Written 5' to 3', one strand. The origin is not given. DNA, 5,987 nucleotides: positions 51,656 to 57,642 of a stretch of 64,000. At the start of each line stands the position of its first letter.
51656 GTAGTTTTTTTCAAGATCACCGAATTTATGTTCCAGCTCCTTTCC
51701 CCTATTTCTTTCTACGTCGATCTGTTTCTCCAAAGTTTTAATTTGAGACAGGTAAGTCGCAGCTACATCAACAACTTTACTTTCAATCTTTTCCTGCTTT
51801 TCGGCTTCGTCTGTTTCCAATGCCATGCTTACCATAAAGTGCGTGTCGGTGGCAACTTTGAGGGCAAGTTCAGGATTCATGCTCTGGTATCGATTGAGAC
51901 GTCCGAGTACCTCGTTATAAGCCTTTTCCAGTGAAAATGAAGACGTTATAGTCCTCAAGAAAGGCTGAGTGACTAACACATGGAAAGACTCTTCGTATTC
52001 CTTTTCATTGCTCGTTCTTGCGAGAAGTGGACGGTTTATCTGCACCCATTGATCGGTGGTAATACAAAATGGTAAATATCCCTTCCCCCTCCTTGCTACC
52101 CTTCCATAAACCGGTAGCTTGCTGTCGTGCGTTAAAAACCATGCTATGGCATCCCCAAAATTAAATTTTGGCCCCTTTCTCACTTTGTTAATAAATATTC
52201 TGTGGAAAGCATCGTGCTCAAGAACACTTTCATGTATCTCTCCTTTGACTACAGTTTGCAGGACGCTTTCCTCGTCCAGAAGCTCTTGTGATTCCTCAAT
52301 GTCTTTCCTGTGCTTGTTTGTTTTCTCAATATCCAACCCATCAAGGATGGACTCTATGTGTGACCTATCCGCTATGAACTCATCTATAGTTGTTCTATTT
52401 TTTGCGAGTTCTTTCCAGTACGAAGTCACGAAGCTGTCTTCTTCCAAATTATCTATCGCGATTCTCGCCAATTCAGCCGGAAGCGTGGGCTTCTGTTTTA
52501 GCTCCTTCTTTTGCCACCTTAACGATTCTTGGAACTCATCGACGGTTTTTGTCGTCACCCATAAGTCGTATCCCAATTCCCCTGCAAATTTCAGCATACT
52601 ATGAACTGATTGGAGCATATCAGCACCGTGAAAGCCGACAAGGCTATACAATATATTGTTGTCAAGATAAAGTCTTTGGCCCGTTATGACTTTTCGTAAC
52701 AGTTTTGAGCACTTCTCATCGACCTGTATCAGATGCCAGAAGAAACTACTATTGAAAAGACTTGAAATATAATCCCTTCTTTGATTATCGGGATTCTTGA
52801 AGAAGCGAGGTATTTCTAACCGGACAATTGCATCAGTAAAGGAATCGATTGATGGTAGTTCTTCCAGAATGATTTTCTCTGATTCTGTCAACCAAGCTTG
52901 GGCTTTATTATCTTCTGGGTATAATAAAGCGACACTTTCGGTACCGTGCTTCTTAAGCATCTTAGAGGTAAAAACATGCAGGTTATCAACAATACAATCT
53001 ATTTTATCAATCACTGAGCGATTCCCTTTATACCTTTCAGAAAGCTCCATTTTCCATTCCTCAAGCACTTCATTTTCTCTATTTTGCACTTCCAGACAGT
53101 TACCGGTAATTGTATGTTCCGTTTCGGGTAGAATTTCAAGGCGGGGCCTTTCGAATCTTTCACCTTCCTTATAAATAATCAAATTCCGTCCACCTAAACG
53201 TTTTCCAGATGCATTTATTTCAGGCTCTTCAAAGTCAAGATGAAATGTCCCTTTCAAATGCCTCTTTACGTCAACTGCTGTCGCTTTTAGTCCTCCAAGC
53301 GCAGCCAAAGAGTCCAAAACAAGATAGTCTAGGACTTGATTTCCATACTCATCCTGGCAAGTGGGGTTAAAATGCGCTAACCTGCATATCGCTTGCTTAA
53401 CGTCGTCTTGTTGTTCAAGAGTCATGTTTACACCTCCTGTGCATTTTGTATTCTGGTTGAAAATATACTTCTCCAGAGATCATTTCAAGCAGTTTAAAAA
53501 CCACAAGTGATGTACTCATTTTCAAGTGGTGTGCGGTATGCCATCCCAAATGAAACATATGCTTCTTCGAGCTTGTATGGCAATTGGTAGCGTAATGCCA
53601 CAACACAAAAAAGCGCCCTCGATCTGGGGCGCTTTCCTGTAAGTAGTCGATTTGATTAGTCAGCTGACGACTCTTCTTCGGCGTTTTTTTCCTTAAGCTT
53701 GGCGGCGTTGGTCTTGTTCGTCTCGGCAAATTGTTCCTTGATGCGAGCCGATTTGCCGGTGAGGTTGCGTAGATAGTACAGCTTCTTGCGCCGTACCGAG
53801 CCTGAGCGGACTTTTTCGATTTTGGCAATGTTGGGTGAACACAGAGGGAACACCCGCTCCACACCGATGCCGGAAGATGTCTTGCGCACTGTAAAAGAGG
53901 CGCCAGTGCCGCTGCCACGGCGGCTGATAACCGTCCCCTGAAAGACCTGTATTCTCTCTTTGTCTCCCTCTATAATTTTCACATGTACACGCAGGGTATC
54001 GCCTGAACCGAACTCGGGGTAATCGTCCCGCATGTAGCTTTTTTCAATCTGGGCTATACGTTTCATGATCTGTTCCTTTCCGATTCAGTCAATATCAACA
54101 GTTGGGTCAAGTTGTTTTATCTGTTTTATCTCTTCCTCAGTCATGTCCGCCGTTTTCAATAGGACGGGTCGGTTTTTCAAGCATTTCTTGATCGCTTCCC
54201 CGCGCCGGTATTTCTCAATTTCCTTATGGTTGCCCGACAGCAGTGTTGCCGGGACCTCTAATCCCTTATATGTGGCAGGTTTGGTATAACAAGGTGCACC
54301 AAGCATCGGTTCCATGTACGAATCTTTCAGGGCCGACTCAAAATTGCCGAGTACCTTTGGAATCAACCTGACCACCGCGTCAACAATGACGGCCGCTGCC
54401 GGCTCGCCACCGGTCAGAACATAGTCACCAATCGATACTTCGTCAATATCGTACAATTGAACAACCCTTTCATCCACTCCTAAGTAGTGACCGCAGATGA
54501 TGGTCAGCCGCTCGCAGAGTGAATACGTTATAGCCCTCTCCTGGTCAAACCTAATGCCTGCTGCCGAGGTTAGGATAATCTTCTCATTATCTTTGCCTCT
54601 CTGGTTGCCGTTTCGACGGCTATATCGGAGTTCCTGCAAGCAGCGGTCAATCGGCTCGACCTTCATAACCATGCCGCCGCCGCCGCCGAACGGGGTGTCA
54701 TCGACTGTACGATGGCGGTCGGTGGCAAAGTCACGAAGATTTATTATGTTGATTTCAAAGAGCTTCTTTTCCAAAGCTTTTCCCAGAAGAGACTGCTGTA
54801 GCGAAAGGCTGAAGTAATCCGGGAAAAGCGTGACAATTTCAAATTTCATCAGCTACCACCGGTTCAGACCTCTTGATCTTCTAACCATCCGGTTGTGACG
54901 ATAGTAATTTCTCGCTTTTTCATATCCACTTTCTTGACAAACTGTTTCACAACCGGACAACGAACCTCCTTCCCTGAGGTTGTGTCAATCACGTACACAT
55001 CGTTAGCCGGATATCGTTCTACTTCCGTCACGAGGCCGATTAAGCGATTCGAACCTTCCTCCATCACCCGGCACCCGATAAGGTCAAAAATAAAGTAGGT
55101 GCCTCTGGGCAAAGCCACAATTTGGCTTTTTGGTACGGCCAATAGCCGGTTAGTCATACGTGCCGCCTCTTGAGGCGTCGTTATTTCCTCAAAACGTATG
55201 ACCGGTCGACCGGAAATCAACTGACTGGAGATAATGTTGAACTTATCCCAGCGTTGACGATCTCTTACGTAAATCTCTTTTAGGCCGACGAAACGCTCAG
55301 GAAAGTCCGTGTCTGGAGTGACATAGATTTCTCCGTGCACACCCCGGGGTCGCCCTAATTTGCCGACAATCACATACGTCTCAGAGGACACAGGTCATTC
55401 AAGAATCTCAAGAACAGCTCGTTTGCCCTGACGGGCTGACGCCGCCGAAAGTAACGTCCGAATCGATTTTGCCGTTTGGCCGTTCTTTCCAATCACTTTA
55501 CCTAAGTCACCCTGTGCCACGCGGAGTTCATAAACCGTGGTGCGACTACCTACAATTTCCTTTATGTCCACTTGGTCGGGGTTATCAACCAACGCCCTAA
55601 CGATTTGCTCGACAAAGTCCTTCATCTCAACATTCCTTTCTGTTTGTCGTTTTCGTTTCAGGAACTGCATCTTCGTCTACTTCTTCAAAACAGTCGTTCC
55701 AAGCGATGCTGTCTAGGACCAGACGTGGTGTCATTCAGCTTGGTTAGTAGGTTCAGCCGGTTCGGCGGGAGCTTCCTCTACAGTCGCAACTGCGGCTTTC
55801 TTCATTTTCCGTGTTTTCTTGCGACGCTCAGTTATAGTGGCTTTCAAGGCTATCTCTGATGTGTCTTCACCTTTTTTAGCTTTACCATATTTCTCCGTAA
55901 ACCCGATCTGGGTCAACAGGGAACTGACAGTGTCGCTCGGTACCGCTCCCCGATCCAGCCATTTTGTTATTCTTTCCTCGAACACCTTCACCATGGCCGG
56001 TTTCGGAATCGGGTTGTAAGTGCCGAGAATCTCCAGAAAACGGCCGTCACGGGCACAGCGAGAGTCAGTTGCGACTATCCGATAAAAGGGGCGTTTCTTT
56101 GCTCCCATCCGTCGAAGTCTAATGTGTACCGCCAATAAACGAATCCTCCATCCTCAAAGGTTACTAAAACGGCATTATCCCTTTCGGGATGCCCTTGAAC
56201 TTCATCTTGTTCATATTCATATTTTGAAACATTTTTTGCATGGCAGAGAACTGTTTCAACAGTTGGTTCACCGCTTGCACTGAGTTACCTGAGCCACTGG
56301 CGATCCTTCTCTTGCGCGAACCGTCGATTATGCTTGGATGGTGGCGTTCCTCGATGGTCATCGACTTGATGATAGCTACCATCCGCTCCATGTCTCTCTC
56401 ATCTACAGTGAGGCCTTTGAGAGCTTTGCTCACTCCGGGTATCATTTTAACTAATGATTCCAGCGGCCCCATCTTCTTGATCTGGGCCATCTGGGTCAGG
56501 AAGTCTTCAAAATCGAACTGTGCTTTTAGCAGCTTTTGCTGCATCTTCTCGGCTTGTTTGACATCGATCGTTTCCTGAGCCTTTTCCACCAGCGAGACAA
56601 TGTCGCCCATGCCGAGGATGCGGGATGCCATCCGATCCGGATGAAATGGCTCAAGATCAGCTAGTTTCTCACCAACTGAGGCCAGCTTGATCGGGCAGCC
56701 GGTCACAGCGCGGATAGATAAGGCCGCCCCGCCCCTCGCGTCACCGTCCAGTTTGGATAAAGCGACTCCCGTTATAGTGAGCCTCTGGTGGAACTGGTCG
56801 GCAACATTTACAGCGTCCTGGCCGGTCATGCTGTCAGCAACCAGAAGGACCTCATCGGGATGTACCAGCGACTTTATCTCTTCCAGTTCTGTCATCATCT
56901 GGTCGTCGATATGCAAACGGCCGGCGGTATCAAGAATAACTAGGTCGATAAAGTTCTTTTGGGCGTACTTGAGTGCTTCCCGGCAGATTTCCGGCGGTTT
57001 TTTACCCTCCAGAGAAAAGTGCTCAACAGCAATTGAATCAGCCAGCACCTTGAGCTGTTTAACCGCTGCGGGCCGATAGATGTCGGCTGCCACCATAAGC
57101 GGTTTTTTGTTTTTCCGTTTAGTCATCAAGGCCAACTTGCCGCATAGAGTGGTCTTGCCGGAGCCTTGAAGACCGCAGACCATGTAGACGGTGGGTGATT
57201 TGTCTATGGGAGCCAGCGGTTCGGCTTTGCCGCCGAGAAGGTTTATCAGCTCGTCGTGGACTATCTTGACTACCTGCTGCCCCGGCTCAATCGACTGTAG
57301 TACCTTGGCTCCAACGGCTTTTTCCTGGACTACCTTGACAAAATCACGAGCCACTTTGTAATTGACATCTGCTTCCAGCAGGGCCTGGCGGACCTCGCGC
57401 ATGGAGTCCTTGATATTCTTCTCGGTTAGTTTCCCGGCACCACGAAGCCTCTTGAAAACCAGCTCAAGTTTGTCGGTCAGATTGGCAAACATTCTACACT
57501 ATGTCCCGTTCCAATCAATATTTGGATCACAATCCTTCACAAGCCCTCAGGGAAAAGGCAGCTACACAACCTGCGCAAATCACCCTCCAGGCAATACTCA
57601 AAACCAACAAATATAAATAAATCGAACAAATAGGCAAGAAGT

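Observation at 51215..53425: Compositionally atypical orphan gene: PIN-like core, coiled coil and 3-TM tail, inserted after the rplS terminator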

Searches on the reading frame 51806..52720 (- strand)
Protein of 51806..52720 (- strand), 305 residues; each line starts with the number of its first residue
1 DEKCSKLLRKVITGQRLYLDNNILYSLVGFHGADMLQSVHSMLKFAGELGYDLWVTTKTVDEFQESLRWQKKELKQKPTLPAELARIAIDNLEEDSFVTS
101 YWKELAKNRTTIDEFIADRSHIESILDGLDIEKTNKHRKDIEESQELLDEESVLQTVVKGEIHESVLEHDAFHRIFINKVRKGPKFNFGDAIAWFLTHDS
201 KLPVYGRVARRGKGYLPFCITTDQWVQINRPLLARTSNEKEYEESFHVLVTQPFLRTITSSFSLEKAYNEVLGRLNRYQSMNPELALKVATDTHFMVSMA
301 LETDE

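Call 59: predict_structure(alignment_id=A2)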
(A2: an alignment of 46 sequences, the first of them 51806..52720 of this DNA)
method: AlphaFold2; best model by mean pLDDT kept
length: 305 residues; sequences in the alignment: 46
mean_pLDDT: 84.6   pTM: 0.83
mean pLDDT of the five models: 84.6, 84.5, 83.0, 82.8, 80.4
residues with pLDDT >= 90: 125; 70-90: 144; 50-70: 30; < 50: 6
segments of 3 or more residues with pLDDT < 50: 257-261
pLDDT, mean of each block of 10 residues (from residue 1): 68 92 92 85 89 97 92 81 85 82 90 88 91 97 97 88 91 98 92 93 94 94 86 68 68 50 71 75 74 77 67
secondary structure, 60 per line:
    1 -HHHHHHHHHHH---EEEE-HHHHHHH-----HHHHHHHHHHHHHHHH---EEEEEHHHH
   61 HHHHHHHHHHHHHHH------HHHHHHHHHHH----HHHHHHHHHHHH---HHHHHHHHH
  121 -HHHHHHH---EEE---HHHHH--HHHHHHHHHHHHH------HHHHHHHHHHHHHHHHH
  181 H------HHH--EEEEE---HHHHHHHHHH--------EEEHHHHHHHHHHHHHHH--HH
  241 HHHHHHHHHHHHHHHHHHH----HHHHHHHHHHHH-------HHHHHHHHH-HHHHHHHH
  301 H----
elements in order: H2-12 E16-19 H21-27 H33-48 E52-56 H57-75 H82-92 H97-108 H112-120 H122-128 E132-134 H138-142 H145-157 H164-181 E193-197 H201-210 E219-221 H222-236 H239-259 H264-275 H283-291 H293-301

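Call 65: fold_search(model_id=the predicted structure, library=pdb)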
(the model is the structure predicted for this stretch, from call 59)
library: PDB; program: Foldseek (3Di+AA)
matches with E <= 10: 287; with E <= 0.001: 0
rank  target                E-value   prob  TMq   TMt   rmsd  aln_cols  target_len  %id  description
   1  7sc6_A                6.9e-02  0.47  0.27  0.25  18.7       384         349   11  tRNA-like Structure from Brome Mosaic Virus Bound to Tyrosyl-tRNA Synthetase from Phaseolus vulgaris. Conformation: Bo (released 2021-12-01)
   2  6wrk                  9.8e-02  0.38  0.27  0.27  19.0       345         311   10  Crystal structure of 3rd-generation Mj 3-nitro-tyrosine tRNA synthetase ("A7") bound to 3-nitro-tyrosine (released 2020-07-01)
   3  1w8i                  1.1e-01  0.75  0.25  0.42   9.4       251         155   14  The Structure of gene product af1683 from Archaeoglobus fulgidus. (released 2004-11-16)
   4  4hjr_B                1.2e-01  0.38  0.28  0.28  17.0       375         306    7  Crystal structure of F2YRS (released 2013-03-13)
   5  4nx2                  1.2e-01  0.30  0.27  0.26  17.6       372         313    8  Crystal structure of DCYRS complexed with DCY (released 2014-09-24)
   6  7ckh_B                1.4e-01  0.35  0.27  0.27  18.8       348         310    9  Crystal structure of TMSiPheRS (released 2021-03-31)
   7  3qe4_B                1.4e-01  0.30  0.26  0.25  18.0       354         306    9  An evolved aminoacyl-tRNA Synthetase with atypical polysubstrate specificity (released 2011-02-16)
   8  2fe1                  1.7e-01  0.97  0.29  0.59   5.5       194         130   11  Crystal Structure of PAE0151 from Pyrobaculum aerophilum (released 2005-12-27)
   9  5n5v_B                1.7e-01  0.30  0.27  0.27  18.6       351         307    9  Structure of p-boronophenylalanyl tRNA synthetase - apo form (released 2018-02-14)
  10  6wrq                  1.7e-01  0.25  0.26  0.25  17.9       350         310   10  Crystal structure of Mj 3-nitro-tyrosine tRNA synthetase (5B) S158C variant bound to 3-nitro-tyrosine (released 2020-07-01)
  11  3n2y_A                1.8e-01  0.30  0.27  0.27  18.8       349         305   11  Crystal structure of tyrosyl-tRNA synthetase complexed with p-(2-tetrazolyl)-phenylalanine (released 2010-11-03)
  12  4nda                  1.9e-01  0.33  0.27  0.27  18.8       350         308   10  Crystal structure of 3-nitro-tyrosine tRNA synthetase (5B) bound to 3-nitro-tyrosine (released 2014-03-19)
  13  6hb6_B                1.9e-01  0.28  0.30  0.24  16.3       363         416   11  Crystal structure of E. coli tyrRS in complex with 5'-O-(N-L-tyrosyl)sulfamoyl-uridine (released 2019-04-17)
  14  1zh6                  2.1e-01  0.30  0.28  0.27  18.7       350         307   10  Crystal Structure of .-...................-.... synthetase in complex with p-acetylphenylalanine (released 2006-04-04)
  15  2hgz                  2.2e-01  0.33  0.29  0.29  19.3       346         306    9  Crystal structure of a p-benzoyl-L-phenylalanyl-tRNA synthetase (released 2007-06-05)
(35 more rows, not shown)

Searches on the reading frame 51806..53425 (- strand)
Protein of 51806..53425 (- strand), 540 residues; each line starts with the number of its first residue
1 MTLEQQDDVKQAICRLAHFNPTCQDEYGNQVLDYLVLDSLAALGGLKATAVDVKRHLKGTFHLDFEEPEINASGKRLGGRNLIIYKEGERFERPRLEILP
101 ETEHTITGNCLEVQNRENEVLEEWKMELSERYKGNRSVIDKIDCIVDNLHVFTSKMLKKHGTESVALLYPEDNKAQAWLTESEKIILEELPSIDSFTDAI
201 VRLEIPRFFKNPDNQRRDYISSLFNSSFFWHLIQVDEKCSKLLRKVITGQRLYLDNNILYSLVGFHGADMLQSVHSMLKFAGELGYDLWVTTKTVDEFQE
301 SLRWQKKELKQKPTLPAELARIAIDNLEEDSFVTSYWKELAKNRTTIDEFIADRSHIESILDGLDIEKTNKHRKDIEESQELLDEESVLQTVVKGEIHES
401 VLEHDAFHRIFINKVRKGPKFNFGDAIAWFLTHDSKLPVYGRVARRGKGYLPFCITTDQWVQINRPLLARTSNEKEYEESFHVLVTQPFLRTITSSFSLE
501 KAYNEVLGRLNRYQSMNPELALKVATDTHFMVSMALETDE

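Call 76: search_dna_similar(query=window:51806-53425:-, collection=plasmids, mode=protein, max_evalue=0.001, max_rows=20)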
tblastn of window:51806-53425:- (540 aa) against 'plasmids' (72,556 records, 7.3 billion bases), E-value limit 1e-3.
No match.

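Call 77: search_dna_similar(query=window:51806-53425:-, collection=phages, mode=protein, max_evalue=0.001, max_rows=20)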
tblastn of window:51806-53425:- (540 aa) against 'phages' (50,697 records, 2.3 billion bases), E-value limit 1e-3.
No match.

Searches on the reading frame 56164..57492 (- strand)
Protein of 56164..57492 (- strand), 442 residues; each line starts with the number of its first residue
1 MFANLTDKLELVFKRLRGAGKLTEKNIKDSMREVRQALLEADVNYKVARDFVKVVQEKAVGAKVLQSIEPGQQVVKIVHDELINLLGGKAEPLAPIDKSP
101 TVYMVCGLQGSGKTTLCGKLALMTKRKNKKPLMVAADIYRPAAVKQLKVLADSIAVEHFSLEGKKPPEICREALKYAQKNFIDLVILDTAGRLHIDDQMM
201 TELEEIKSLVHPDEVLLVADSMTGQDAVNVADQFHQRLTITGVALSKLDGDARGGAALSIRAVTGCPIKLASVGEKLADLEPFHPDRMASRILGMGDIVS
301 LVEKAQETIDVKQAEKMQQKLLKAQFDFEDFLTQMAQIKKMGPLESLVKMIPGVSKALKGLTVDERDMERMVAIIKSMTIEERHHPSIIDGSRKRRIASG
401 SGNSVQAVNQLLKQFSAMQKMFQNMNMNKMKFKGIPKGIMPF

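Call 27: find_related_loci(query=window:56164-57492:-, collection=genome_contigs, flank=10000)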
Query window:56164-57492:- (442 aa) in genome_contigs; peptide patterns used: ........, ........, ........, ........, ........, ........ (x = any residue, [..] = any of these).
244 stretches matched a pattern; 126 encode a relative of the query (tblastn E <= 1e-3); the best 80 are kept; 80 distinct loci.
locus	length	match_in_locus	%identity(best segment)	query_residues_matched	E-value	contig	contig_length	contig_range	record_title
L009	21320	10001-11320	86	1-442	0e+0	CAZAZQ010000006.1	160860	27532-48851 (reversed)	MAG TPA_asm: uncultured Ignavibacteriales bacterium isolate SRP338002_co1_91 genome assembly, contig: NODE_93_length_160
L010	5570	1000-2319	84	1-442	0e+0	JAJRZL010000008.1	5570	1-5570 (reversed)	MAG: Candidatus Zixiibacteriota bacterium isolate Dive96_bin4.195 k141_321548, whole genome shotgun sequence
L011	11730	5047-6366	84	1-442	0e+0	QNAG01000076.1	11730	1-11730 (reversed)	MAG: Candidatus Zixiibacteriota bacterium isolate B120_G9 B120_Guay9_scaffold_06051, whole genome shotgun sequence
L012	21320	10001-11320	83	1-442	0e+0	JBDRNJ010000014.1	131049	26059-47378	MAG: bacterium isolate MEGAHIT-group-1.882 k141_10643420, whole genome shotgun sequence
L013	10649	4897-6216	83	1-442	0e+0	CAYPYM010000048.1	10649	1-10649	MAG TPA_asm: uncultured Ignavibacteriales bacterium isolate binchicken_co151_82 genome assembly, contig: NODE_9555_lengt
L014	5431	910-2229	82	1-442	0e+0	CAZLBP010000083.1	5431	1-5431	MAG TPA_asm: uncultured Ignavibacteriales bacterium isolate SRP141376_co3_222 genome assembly, contig: NODE_38620_length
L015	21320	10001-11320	81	1-442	0e+0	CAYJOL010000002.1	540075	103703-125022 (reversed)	MAG TPA_asm: uncultured Ignavibacteriales bacterium isolate ERP124720_co1_93 genome assembly, contig: NODE_16_length_540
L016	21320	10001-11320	81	1-442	0e+0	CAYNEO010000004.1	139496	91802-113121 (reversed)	MAG TPA_asm: uncultured Ignavibacteriales bacterium isolate binchicken_co150_676 genome assembly, contig: NODE_124_lengt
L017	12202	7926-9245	80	1-442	0e+0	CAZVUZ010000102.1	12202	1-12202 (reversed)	MAG TPA_asm: uncultured Ignavibacteriales bacterium isolate binchicken_co42_518 genome assembly, contig: NODE_8155_lengt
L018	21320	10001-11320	80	1-442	0e+0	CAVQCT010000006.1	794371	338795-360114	MAG: uncultured candidate division Zixibacteria bacterium isolate MFD02416.bin.1.319 genome assembly, contig: contig_708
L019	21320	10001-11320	81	1-442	0e+0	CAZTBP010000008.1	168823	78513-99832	MAG TPA_asm: uncultured Ignavibacteriales bacterium isolate binchicken_co17_316 genome assembly, contig: NODE_204_length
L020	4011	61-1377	80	1-441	0e+0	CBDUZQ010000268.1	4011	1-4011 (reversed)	MAG TPA_asm: uncultured bacterium isolate SRR22302363_binner12_Refined_60 genome assembly, contig: ERZ25749332.24134, wh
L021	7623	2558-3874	80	1-441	0e+0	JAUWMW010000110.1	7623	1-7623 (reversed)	MAG: bacterium isolate CSMAG_2408 CSMAG_2408_k141_325651_length_7623_cov_41.0000, whole genome shotgun sequence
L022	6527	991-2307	80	1-441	0e+0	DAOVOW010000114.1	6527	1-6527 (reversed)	MAG TPA_asm: bacterium isolate CSMAG_1533 CSMAG_1533_k141_1594684_length_6527_cov_22.0000, whole genome shotgun sequence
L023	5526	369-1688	81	1-442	0e+0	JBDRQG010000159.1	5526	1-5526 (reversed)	MAG: bacterium isolate MEGAHIT-group-2.34 k141_941522, whole genome shotgun sequence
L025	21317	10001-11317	80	1-441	0e+0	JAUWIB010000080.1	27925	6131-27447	MAG: bacterium isolate CSMAG_2283 CSMAG_2283_k141_1009478_length_27925_cov_11.9913, whole genome shotgun sequence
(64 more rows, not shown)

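Call 36: search_protein_families(library=pfam, proteins=[L025:14033-17422:-, L012:13896-14834:+, L012:15028-16083:-], max_evalue=0.001)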
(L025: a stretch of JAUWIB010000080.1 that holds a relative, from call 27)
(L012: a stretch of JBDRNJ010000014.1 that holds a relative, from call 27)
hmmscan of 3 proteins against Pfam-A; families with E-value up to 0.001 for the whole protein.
L025:14033-17422:- (1129 aa): 3 families
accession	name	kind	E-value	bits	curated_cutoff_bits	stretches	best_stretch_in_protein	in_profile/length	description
PF18135.7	Type_ISP_C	-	3.4e-88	296.4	25.9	1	741-1114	3-341/342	Type ISP C-terminal specificity domain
PF02384.22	N6_Mtase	-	1.2e-08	35.1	20.4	0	387-524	49-142/311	N-6 DNA Methylase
PF20473.4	MmeI_Mtase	-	1.3e-06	28.2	27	1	380-524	15-152/259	MmeI, DNA-methyltransferase domain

L012:13896-14834:+ (312 aa): 1 family
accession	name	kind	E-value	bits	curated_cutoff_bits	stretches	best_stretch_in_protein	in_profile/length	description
PF01048.26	PNP_UDP_1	-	1.6e-41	142.7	25.1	1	80-310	23-233/233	Phosphorylase superfamily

L012:15028-16083:- (351 aa): 0 families

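Call 37: search_protein_families(library=padloc, proteins=[L025:14033-17422:-], max_evalue=0.001)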
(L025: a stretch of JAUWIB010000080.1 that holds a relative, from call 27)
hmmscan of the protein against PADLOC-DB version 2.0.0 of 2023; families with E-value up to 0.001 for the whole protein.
L025:14033-17422:- (1129 aa): 8 families
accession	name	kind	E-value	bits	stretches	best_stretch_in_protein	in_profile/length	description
PDLC03610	REase_MTase_IIG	-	3e-293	973.9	2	4-527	2-495/1096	Type IIG restriction enzyme-methyltransferase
PDLC03631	REase_MTase_IIG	-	2.8e-101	338.1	2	5-677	5-628/1086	Type IIG restriction enzyme-methyltransferase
PDLC03597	REase_MTase_IIG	-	3e-48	162.3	1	174-1087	740-1587/1646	Type IIG restriction enzyme-methyltransferase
PDLC03051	REase_MTase_I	-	3.7e-38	128.4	1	372-1004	884-1473/1591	Type I restriction enzyme-methyltransferase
PDLC03621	REase_MTase_IIG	-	4.6e-27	92.5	2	301-652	279-585/1024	Type IIG restriction enzyme-methyltransferase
PDLC04134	mad2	-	1.6e-08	31.8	1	74-672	52-458/492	mads_2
PDLC03021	MTase_I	-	1e-07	29.2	0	388-447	188-244/491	Type I methyltransferase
PDLC03025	MTase_I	-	1.6e-06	25.1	0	387-446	185-237/569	Type I methyltransferase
